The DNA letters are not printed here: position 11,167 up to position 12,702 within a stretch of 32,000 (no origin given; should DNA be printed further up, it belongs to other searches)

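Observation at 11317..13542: Tm-1-like UPF0261 ATP-binding protein translationally coupled to an LpdD-like chaperone and UbiX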

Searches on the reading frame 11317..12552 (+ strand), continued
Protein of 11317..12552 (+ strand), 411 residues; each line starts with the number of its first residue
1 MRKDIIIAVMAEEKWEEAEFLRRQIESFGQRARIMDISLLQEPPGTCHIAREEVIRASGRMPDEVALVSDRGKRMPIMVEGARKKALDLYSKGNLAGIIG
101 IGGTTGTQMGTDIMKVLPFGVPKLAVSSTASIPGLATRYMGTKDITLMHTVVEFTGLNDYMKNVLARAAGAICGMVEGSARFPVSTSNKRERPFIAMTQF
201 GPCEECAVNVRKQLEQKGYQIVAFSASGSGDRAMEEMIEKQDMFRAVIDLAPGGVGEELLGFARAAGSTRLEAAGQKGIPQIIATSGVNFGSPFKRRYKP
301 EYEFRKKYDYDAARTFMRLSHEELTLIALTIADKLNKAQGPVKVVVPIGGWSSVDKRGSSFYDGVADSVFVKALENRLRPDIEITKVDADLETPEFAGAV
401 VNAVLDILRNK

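Call 18: find_related_loci(query=window:11317-12549:+, collection=genome_contigs, flank=10000)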
Query window:11317-12549:+ (411 aa) in genome_contigs; peptide patterns used: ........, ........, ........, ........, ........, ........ (x = any residue, [..] = any of these).
99 stretches matched a pattern; 24 encode a relative of the query (tblastn E <= 1e-3); 24 distinct loci.
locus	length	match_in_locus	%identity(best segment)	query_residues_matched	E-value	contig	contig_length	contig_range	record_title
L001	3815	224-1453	73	1-410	0e+0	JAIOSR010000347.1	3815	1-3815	MAG: Desulfobacterales bacterium isolate SMBSF49 bin_33_k127_1544078, whole genome shotgun sequence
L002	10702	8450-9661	71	5-408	0e+0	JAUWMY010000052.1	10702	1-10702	MAG: Desulfobacteraceae bacterium isolate CSMAG_2410 CSMAG_2410_k141_150255_length_10702_cov_8.7194, whole genome shotgu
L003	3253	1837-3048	70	5-408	0e+0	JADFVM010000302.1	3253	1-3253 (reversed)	MAG: Proteobacteria bacterium isolate C1.bin.17 k83_3628879, whole genome shotgun sequence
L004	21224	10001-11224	70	1-408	0e+0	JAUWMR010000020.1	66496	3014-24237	MAG: Desulfobacteraceae bacterium isolate CSMAG_2403 CSMAG_2403_k141_236077_length_66496_cov_15.1637, whole genome shotg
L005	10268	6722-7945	70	1-408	0e+0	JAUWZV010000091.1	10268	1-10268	MAG: Desulfobacteraceae bacterium isolate CSMAG_2745 CSMAG_2745_k141_60675_length_10268_cov_15.9348, whole genome shotgu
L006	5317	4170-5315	71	1-382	0e+0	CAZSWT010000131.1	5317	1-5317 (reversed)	MAG TPA_asm: uncultured Desulfobacteraceae bacterium isolate binchicken_co100_259 genome assembly, contig: NODE_24955_le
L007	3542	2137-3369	68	1-411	0e+0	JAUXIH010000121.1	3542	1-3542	MAG: Dehalococcoidia bacterium isolate CSMAG_2976 CSMAG_2976_k119_807758_length_3542_cov_5.0000, whole genome shotgun se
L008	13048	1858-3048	70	5-401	0e+0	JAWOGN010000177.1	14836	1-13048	MAG: Desulfatiglandaceae bacterium isolate BLK6-3.bin.288 k191_1395021, whole genome shotgun sequence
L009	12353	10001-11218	67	5-408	8e-179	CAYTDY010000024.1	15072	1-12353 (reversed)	MAG TPA_asm: uncultured Desulfobacteraceae bacterium isolate binchicken_co34_251 genome assembly, contig: NODE_6555_leng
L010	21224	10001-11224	64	1-408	2e-177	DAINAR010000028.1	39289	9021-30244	MAG TPA_asm: Deltaproteobacteria bacterium isolate CTOTU18404 NODE_664_length_39289_cov_30.636693, whole genome shotgun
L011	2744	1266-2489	63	1-408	0e+0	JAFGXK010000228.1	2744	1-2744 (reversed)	MAG: Bacteroidales bacterium isolate ZodW_Metabat.368 k87_14258766, whole genome shotgun sequence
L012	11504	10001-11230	64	1-411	1e-172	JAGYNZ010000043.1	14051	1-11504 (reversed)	MAG: Deltaproteobacteria bacterium isolate M55B156 43, whole genome shotgun sequence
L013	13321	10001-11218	65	1-407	4e-172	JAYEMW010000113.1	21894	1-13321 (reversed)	MAG: Thermodesulfobacteriota bacterium isolate MAG071 MAG071_113, whole genome shotgun sequence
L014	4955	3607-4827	64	1-408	2e-175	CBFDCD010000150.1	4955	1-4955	MAG TPA_asm: uncultured bacterium isolate SRR26215676_binner13_Refined_54 genome assembly, contig: ERZ25073495.23343, wh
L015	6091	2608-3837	63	1-411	5e-171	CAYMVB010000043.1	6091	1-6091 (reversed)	MAG TPA_asm: uncultured Desulfobacteraceae bacterium isolate SRP067234_co1_71 genome assembly, contig: k99_558031, whole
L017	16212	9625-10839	61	5-409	3e-164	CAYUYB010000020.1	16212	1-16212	MAG TPA_asm: uncultured Desulfobacteraceae bacterium isolate binchicken_co116_2 genome assembly, contig: NODE_3600_lengt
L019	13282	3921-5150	60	1-408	2e-153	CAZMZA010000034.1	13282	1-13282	MAG TPA_asm: uncultured Dehalococcoidales bacterium isolate SRP323688_co1_27 genome assembly, contig: NODE_7237_length_1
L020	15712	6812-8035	71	1-408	0e+0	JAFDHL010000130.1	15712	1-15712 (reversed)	MAG: Deltaproteobacteria bacterium isolate Meg22_1214_Bin_234 Meg22_1214_Bin_234_scaffold_33016, whole genome shotgun se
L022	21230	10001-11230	57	1-408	6e-154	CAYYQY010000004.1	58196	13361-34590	MAG TPA_asm: uncultured Dehalococcoidales bacterium isolate binchicken_co9_207 genome assembly, contig: NODE_121_length_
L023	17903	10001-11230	64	1-411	2e-174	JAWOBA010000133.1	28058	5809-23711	MAG: Desulfatiglandales bacterium isolate BLK2-2.bin.228 k191_623284, whole genome shotgun sequence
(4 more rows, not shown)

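Call 25: search_protein_families(library=pfam, proteins=[L004:11227-11826:+, L020:8038-8571:+, L005:8037-9269:+, L013:11860-13320:+, L022:12030-12779:+, L019:5915-6670:+, L023:11521-12252:-, L017:12642-13601:-, L022:12815-13216:-, L019:6702-7103:-], max_evalue=0.01)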
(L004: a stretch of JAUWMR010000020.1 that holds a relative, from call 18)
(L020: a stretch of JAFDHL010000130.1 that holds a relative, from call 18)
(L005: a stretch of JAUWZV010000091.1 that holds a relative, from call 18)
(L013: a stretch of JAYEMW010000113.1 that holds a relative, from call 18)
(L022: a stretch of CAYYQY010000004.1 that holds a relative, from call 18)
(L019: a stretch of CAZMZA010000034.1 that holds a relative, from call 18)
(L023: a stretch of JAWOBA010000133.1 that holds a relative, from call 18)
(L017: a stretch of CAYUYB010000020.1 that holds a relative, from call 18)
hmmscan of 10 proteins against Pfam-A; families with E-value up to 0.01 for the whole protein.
L004:11227-11826:+ (200 aa): 2 families
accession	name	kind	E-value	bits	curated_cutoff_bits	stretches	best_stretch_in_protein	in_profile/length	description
PF01966.28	HD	-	2.6e-06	28.2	22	1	25-142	2-115/116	HD domain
PF08365.16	IGF2_C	-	0.009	16.5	27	0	159-192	2-35/55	Insulin-like growth factor II E-peptide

L020:8038-8571:+ (178 aa): 1 family
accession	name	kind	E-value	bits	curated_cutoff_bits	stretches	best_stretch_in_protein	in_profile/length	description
PF01966.28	HD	-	1.8e-05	25.4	22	1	25-100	2-73/116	HD domain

L005:8037-9269:+ (411 aa): 2 families
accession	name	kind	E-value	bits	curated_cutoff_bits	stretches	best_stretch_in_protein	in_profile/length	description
PF07690.21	MFS_1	-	1e-38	133.6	33.4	2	11-251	1-235/347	Major Facilitator Superfamily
PF06609.19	TRI12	-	0.0012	17.9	23.2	1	19-222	57-257/599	Fungal trichothecene efflux pump (TRI12)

L013:11860-13320:+ (487 aa): 4 families
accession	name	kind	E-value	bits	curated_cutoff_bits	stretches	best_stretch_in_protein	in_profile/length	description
PF02384.22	N6_Mtase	-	2.5e-60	204.8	20.4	1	158-465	6-290/311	N-6 DNA Methylase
PF12161.14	HsdM_N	-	2e-27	96.9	24.5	1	10-143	1-135/135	HsdM N-terminal domain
PF07669.17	Eco57I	-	0.00011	22.8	25.3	1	267-388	61-170/171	Eco57I restriction-modification methylase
PF05175.20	MTS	-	0.0011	19.1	23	1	207-297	31-113/170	Methyltransferase small domain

L022:12030-12779:+ (250 aa): 1 family
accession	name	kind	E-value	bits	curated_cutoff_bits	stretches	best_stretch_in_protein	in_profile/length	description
PF00902.23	TatC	-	7.4e-67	225.6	25.1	1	18-223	2-208/208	Sec-independent protein translocase protein (TatC)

L019:5915-6670:+ (252 aa): 1 family
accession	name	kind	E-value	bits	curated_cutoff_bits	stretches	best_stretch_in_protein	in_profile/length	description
PF00902.23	TatC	-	4.2e-67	226.4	25.1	1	18-223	2-208/208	Sec-independent protein translocase protein (TatC)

L023:11521-12252:- (243 aa): 0 families

L017:12642-13601:- (319 aa): 5 families
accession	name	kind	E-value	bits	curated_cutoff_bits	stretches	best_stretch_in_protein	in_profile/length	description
PF00498.31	FHA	-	1.9e-18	67.1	20.7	1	24-90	1-67/67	FHA domain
PF16697.10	Yop-YscD_cpl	-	3.3e-16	59.7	33.2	1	6-97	2-91/94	Inner membrane component of T3SS, cytoplasmic domain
PF01590.32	GAF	-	2.6e-09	38.2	22.4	1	151-289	1-132/133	GAF domain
PF13185.12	GAF_2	-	1.9e-08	35.1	28.6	1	150-291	2-136/136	GAF domain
PF13492.12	GAF_3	-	1.1e-06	29.5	27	1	154-292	4-129/129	GAF domain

L022:12815-13216:- (133 aa): 1 family
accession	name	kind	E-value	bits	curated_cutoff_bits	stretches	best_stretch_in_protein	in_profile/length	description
PF01894.22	UPF0047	-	2.2e-45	154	27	1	16-127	1-116/117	Uncharacterised protein family UPF0047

L019:6702-7103:- (133 aa): 1 family
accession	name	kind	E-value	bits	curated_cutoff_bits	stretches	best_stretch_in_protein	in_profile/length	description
PF01894.22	UPF0047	-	3.1e-44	150.3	27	1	16-128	1-117/117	Uncharacterised protein family UPF0047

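Call 61: search_protein_families(library=pfam, proteins=[L017:1898-3832:-, L017:4289-5992:+, L017:6011-7504:-, L017:14585-15634:+, L017:736-1470:-, L022:795-1946:-, L022:3057-3338:-, L022:3-782:+], max_evalue=0.001)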
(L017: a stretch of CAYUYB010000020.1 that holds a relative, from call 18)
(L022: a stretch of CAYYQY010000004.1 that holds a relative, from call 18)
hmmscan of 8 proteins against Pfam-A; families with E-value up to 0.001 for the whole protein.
L017:1898-3832:- (644 aa): 18 families
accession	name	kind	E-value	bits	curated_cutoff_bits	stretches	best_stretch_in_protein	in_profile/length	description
PF00724.26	Oxidored_FMN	-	1.1e-44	153.5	27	1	7-334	2-342/342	NADH:flavin oxidoreductase / NADH oxidase family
PF07992.20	Pyr_redox_2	-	1.2e-28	100.8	26.1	1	379-603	1-242/291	Pyridine nucleotide-disulphide oxidoreductase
PF13738.12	Pyr_redox_3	-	2.2e-14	53.9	30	1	463-603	124-272/305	Pyridine nucleotide-disulphide oxidoreductase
PF00070.33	Pyr_redox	-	4e-14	53.3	22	2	504-574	1-69/82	Pyridine nucleotide-disulphide oxidoreductase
PF12831.13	FAD_oxidored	-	2.2e-12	47.4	27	1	381-420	2-41/416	FAD dependent oxidoreductase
PF01266.30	DAO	-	4.7e-12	46.6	27.9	1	380-414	1-35/353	FAD dependent oxidoreductase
PF01134.28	GIDA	-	1.7e-11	44.3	22.1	1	380-411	1-33/391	Glucose inhibited division protein A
PF13450.12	NAD_binding_8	-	1.8e-11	44.6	21.9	1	383-416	1-34/68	NAD(P)-binding Rossmann-like domain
PF00890.30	FAD_binding_2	-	2.9e-11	43.7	20.4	1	381-415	2-36/414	FAD binding domain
PF03486.20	HI0933_like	-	8.9e-11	42.1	50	1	380-414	2-36/244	HI0933-like protein Rossmann domain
PF01262.27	AlaDh_PNT_C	-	6e-08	32.8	23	1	378-410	28-60/214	Alanine dehydrogenase/PNT, C-terminal domain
PF13241.12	NAD_binding_7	-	5.4e-07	30.6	22.1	0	377-495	6-93/104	Putative NAD(P)-binding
PF13434.12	Lys_Orn_oxgnase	-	3.8e-06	26.7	21.3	1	461-538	145-224/339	L-lysine 6-monooxygenase/L-ornithine 5-monooxygenase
PF01946.23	Thi4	-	5e-06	26.4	26.2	1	379-420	18-60/235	Thi4 family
PF01494.25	FAD_binding_3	-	6.4e-06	26.1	22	0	380-411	3-34/349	FAD binding domain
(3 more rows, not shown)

L017:4289-5992:+ (568 aa): 4 families
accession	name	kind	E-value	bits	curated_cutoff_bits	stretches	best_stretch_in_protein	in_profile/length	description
PF00128.31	Alpha-amylase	-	4.1e-135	451.9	22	1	49-490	2-446/446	Alpha amylase, catalytic domain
PF16657.11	Malt_amylase_C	-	1.8e-09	38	27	1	490-561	1-73/75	Maltogenic Amylase, C-terminal domain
PF23915.1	SusG_C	-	1.8e-07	31.8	27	1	502-563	1-62/62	Alpha-amylase SusG C-terminal domain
PF11941.14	DUF3459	-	0.00013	22.7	22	1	473-559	1-85/90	Domain of unknown function (DUF3459)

L017:6011-7504:- (497 aa): 2 families
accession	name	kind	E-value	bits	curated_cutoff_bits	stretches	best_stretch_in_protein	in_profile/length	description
PF00939.25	Na_sulph_symp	-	1.2e-52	179.9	27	1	48-492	13-467/472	Sodium:sulfate symporter transmembrane region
PF03600.22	CitMHS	-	6.1e-37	127.9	31.9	1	76-439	1-336/336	Citrate transporter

L017:14585-15634:+ (350 aa): 1 family
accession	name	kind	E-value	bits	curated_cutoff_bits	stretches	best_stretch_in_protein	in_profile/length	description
PF20244.3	DUF6599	-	3.8e-40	137.9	27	1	88-266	7-184/186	Family of unknown function (DUF6599)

L017:736-1470:- (244 aa): 4 families
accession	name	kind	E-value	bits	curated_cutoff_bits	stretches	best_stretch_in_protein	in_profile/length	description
PF00005.33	ABC_tran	-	9.3e-24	85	25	1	24-169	3-137/137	ABC transporter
PF12399.14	BCA_ABC_TP_C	-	2e-12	46.9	25.5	1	219-244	2-27/27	Branched-chain amino acid ATP-binding cassette transporter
PF13304.12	AAA_21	-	4.4e-07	30.7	27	1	34-69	1-36/304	AAA domain, putative AbiEii toxin, Type IV TA system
PF13476.12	AAA_23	-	4.4e-05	24.7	27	1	23-157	13-140/201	AAA domain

L022:795-1946:- (383 aa): 5 families
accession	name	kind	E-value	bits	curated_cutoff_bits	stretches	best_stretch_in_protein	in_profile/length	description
PF03572.23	Peptidase_S41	-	6.4e-49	166.1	24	1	203-364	1-164/165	Peptidase family S41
PF00595.29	PDZ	-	6.3e-12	46.1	23.2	1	104-173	8-80/81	PDZ domain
PF13180.12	PDZ_2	-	4.8e-11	43.2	27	1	107-181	2-75/80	PDZ domain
PF17820.7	PDZ_6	-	7.4e-11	42.1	27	1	121-173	2-52/54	PDZ domain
PF22694.1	CtpB_N-like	-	1.1e-08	35.9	27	1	44-92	38-84/85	Activating protease CtpB N-terminal domain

L022:3057-3338:- (93 aa): 0 families

L022:3-782:+ (260 aa): 1 family
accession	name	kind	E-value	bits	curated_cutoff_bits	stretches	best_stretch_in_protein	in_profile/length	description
PF01264.26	Chorismate_synt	-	2.6e-73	247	27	1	2-234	114-326/327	Chorismate synthase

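Call 64: find_encoding_contigs(protein=window:11317-12552:+, flank=2000, max_places=4)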
Protein window:11317-12552:+ (411 aa): 9 contigs read that carry it; 4 places shown.
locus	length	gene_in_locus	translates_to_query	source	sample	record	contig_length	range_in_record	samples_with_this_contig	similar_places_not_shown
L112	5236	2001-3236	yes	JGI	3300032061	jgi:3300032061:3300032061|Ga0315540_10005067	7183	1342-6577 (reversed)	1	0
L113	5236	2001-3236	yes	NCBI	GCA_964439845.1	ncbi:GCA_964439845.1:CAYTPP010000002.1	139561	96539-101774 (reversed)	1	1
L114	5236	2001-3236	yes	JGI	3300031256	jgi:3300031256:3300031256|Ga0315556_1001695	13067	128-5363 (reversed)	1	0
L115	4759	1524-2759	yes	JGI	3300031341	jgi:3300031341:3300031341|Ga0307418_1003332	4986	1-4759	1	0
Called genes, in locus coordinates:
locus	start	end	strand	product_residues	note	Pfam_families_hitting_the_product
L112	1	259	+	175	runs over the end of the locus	PF00072:Response_reg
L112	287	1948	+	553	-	PF00501:AMP-binding, PF13193:AMP-binding_C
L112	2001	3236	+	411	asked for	PF06792:UPF0261, PF23189:UPF0261_C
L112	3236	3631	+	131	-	PF21758:LpdD_chaperone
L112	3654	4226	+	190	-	PF02441:Flavoprotein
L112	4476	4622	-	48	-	-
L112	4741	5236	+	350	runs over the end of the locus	PF02219:MTHFR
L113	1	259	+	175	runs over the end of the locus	PF00072:Response_reg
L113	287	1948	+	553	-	PF00501:AMP-binding, PF13193:AMP-binding_C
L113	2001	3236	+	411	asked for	PF06792:UPF0261, PF23189:UPF0261_C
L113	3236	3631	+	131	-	PF21758:LpdD_chaperone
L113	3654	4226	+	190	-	PF02441:Flavoprotein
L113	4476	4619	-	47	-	-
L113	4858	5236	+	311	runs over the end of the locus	PF02219:MTHFR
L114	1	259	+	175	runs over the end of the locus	PF00072:Response_reg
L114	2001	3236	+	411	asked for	PF06792:UPF0261, PF23189:UPF0261_C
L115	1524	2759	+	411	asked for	PF06792:UPF0261, PF23189:UPF0261_C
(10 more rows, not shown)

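Call 66: find_encoding_contigs(protein=P0072, flank=9000, max_places=1)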
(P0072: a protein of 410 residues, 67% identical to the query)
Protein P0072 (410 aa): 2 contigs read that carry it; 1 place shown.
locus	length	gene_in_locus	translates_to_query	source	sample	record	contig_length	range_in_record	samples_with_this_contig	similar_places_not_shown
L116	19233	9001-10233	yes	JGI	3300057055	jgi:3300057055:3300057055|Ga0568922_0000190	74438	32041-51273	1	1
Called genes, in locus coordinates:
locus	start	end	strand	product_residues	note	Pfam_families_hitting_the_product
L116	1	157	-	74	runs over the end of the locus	-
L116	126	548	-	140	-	PF03551:PadR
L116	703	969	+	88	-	PF00462:Glutaredoxin (weak), PF05768:Glrx-like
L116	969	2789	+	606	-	PF02730:AFOR_N, PF01314:AFOR_C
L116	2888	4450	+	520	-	PF21563:Mcp40H-20_sensor (weak), PF00672:HAMP, PF00512:HisKA, PF02518:HATPase_c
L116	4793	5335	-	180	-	PF02887:PK_C (faint)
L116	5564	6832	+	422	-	PF06792:UPF0261, PF23189:UPF0261_C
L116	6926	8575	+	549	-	PF00501:AMP-binding, PF13193:AMP-binding_C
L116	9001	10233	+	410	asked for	PF06792:UPF0261, PF23189:UPF0261_C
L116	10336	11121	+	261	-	PF00378:ECH_1, PF16113:ECH_2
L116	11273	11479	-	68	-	-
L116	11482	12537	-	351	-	PF00089:Trypsin, PF13365:Trypsin_2, PF00595:PDZ (weak), PF13180:PDZ_2, PF17820:PDZ_6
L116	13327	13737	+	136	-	PF14489:QueF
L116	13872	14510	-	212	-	PF00300:His_Phos_1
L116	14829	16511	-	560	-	PF02310:B12-binding, PF04055:Radical_SAM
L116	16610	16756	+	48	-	PF01934:HepT-like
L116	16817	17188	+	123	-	-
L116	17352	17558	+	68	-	PF01361:Tautomerase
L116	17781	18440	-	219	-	PF01812:5-FTHF_cyc-lig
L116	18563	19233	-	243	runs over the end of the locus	PF04452:Methyltrans_RNA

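Call 67: find_encoding_contigs(protein=P0085, flank=9000, max_places=1)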
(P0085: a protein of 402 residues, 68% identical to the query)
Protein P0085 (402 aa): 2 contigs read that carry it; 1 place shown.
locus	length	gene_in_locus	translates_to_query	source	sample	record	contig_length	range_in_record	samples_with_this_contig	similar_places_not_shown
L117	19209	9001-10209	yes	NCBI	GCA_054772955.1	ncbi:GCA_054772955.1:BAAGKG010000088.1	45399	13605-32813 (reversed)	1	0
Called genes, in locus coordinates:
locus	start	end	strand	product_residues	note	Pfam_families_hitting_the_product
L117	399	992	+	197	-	PF02441:Flavoprotein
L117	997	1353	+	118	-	PF21758:LpdD_chaperone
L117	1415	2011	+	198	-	-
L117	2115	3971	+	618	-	PF00391:PEP-utilizers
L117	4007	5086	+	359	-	PF01326:PPDK_N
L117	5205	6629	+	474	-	PF20695:UbiD_N, PF01977:UbiD, PF20696:UbiD_C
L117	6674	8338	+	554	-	PF00501:AMP-binding, PF13193:AMP-binding_C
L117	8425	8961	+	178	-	PF01451:LMWPc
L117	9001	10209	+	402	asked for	PF06792:UPF0261, PF23189:UPF0261_C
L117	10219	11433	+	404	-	PF06792:UPF0261, PF23189:UPF0261_C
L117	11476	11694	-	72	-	PF19126:DUF5810 (faint)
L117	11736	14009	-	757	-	PF01315:Ald_Xan_dh_C, PF02738:MoCoBD_1, PF20256:MoCoBD_2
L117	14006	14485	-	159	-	PF00111:Fer2 (weak), PF01799:Fer2_2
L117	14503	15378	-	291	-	PF00941:FAD_binding_5, PF03450:CO_deh_flav_C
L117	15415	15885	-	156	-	PF06240:COXG, PF10604:Polyketide_cyc2, PF03364:Polyketide_cyc (weak)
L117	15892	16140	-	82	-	-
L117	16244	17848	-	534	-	PF01565:FAD_binding_4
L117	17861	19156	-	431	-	PF13183:Fer4_8, PF02754:CCG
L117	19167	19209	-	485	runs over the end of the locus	PF01565:FAD_binding_4, PF02913:FAD-oxidase_C (faint)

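Call 68: find_encoding_contigs(protein=P0020, flank=9000, max_places=1)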
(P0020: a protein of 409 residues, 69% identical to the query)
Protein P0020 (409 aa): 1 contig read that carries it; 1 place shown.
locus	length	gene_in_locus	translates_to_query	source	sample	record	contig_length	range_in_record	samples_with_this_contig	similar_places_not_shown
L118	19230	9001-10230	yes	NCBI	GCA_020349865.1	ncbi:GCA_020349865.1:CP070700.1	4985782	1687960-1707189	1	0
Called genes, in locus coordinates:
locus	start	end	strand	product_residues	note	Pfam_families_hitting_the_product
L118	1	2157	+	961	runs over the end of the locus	PF13510:Fer2_4, PF10588:NADH-G_4Fe-4S_3, PF12838:Fer4_7, PF14697:Fer4_21 (weak), PF22117:Fer4_Nqo3, PF04879:Molybdop_Fe4S4, PF00384:Molybdopterin, PF01568:Molydop_binding, +2 more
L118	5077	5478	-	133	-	PF04892:VanZ-LLP1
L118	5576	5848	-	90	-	PF03129:HGTP_anticodon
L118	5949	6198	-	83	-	-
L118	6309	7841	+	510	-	PF00665:rve (weak), PF22483:Mu-transpos_C_2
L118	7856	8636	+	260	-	PF01695:IstB_IS21, PF13481:AAA_25, PF00308:Bac_DnaA (weak), PF13191:AAA_16 (faint), PF20720:nSTAND3 (weak), PF00004:AAA (faint)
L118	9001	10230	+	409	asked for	PF06792:UPF0261, PF23189:UPF0261_C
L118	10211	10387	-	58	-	-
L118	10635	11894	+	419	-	PF06792:UPF0261, PF23189:UPF0261_C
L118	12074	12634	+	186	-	PF02441:Flavoprotein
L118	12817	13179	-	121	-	PF02730:AFOR_N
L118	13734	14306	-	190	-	-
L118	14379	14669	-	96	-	PF02597:ThiS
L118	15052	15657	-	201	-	PF07998:Peptidase_M54 (weak)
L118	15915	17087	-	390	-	PF13185:GAF_2 (weak), PF00211:Guanylate_cyc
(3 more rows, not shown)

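Call 79: search_protein_families(library=ncbifam, proteins=[L004:11227-11826:+, L117:1415-2008:+, L117:8425-8958:+, L010:2945-4144:+], max_evalue=0.001)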
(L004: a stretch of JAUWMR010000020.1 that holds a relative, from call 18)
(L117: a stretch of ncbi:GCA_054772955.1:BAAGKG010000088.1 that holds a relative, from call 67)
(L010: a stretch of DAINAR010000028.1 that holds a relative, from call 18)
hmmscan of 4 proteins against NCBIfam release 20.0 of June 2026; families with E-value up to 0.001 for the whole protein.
L004:11227-11826:+ (200 aa): 0 families

L117:1415-2008:+ (198 aa): 0 families

L117:8425-8958:+ (178 aa): 2 families
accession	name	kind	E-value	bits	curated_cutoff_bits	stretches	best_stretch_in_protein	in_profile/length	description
TIGR02691.1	arsC_pI258_fam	equivalog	0.00048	20.4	174.3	1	55-92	40-77/129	arsenate reductase (thioredoxin)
NF007520.0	PRK10126.1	equivalog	0.00057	20.3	243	0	49-117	40-108/147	low molecular weight protein-tyrosine-phosphatase Wzb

L010:2945-4144:+ (400 aa): 4 families
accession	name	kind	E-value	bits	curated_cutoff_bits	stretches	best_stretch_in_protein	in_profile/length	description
NF002674.0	PRK02399.1-2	subfamily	6.8e-150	499.4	335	1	1-399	3-401/410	hypothetical protein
NF002673.0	PRK02399.1-1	equivalog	6.1e-95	318.6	520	1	2-399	4-399/404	hypothetical protein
NF002676.0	PRK02399.1-4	equivalog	3.5e-91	306.1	556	1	1-397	5-402/415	hypothetical protein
NF002675.0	PRK02399.1-3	equivalog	4.3e-79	266.1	648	1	2-396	3-393/398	hypothetical protein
